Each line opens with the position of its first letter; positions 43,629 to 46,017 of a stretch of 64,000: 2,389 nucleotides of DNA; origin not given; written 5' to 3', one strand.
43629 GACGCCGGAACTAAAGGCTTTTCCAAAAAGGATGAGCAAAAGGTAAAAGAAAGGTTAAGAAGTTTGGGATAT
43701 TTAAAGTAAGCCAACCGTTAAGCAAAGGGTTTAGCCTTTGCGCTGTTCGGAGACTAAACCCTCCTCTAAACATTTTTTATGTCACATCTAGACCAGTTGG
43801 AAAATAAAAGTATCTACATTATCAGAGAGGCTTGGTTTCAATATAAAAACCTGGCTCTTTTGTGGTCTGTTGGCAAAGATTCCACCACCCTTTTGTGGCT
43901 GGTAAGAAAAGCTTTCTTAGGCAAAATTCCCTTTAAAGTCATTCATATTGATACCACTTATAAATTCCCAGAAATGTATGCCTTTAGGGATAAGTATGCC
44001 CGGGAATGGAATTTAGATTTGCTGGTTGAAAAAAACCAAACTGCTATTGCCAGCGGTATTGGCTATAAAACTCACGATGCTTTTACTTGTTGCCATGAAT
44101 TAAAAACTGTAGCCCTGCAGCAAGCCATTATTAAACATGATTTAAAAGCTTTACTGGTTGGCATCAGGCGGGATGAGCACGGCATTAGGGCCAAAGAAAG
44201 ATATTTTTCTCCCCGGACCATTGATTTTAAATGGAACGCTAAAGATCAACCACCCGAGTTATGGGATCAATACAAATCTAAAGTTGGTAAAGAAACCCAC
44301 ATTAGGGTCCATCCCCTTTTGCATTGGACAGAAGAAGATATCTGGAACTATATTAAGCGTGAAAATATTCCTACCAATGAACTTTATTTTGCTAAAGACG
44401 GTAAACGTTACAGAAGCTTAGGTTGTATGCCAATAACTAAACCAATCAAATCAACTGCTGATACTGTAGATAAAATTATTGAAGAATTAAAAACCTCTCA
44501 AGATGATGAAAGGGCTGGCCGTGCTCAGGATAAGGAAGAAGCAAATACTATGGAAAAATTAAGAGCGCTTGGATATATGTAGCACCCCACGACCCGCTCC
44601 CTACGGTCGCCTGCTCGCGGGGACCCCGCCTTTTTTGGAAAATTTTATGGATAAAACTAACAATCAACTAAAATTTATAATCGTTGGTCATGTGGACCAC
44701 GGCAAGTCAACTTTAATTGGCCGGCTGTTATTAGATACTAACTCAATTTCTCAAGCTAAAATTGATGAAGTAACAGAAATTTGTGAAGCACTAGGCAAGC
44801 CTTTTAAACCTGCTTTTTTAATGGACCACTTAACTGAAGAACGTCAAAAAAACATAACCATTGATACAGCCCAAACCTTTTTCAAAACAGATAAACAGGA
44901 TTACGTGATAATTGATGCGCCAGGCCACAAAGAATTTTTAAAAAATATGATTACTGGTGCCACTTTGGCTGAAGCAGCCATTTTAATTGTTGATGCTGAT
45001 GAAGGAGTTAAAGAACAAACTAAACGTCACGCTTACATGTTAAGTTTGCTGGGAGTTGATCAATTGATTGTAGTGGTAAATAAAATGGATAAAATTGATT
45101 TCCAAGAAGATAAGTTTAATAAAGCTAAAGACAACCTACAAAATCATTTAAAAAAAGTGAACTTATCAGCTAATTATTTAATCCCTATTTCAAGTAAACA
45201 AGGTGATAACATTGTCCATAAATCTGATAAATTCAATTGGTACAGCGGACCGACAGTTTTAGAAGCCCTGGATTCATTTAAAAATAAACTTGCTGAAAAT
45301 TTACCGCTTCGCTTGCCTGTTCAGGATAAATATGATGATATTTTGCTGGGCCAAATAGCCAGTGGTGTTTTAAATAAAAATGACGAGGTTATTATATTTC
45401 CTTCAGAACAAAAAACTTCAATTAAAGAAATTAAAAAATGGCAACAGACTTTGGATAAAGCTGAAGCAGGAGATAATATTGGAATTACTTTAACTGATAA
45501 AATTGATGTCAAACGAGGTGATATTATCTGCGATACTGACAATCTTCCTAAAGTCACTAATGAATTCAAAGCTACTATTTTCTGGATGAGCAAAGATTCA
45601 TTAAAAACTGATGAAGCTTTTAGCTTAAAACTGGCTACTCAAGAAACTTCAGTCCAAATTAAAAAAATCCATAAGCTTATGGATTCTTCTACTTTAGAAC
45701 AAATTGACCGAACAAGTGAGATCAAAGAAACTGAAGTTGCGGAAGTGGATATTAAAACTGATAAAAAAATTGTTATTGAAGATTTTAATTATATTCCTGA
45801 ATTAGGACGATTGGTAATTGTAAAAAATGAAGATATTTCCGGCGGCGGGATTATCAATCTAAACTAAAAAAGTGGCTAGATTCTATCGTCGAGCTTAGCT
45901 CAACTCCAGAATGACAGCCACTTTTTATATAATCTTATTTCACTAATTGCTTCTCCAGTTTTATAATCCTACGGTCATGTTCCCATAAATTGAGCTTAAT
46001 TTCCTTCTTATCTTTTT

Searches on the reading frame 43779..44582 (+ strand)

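Call 62: search_protein_families(library=pfam, proteins=[window:43779-44582:+], max_evalue=0.00001)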
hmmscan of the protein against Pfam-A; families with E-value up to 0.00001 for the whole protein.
window:43779-44582:+ (267 aa): 1 family
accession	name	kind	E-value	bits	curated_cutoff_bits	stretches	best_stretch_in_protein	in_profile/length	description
PF01507.26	PAPS_reduct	-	2.6e-44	151.8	22.5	1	25-222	2-175/175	Phosphoadenosine phosphosulfate reductase domain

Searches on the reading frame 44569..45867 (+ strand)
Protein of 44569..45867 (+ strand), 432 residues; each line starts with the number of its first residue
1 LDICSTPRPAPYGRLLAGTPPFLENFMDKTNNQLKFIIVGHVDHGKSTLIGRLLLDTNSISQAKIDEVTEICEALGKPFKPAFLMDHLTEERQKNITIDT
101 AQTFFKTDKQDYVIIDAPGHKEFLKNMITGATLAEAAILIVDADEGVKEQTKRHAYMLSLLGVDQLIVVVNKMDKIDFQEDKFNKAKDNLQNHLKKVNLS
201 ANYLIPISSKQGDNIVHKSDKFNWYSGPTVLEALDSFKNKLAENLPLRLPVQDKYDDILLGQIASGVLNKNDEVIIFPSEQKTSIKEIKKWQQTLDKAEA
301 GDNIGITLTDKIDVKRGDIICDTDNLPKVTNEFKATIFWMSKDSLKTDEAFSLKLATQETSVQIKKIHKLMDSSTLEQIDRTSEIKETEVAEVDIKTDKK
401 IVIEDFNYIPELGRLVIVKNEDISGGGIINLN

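Call 62: search_protein_families(library=pfam, proteins=[window:44569-45867:+], max_evalue=0.00001)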
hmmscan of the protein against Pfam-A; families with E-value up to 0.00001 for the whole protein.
window:44569-45867:+ (432 aa): 4 families
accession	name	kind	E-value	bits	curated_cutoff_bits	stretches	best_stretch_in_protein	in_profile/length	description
PF00009.33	GTP_EFTU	-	2e-48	164.9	26.5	1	34-236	4-184/188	Elongation factor Tu GTP binding domain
PF22594.2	GTP-eEF1A_C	-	1.3e-18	67.7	27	1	332-429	1-100/101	GTP-eEF1A C-terminal domain-like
PF03144.31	GTP_EFTU_D2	-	9.1e-10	39.3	30.3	1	259-321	4-73/73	Elongation factor Tu domain 2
PF01926.29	MMR_HSR1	-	3.6e-06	27.5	21.9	0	92-172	28-113/113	50S ribosome-binding GTPase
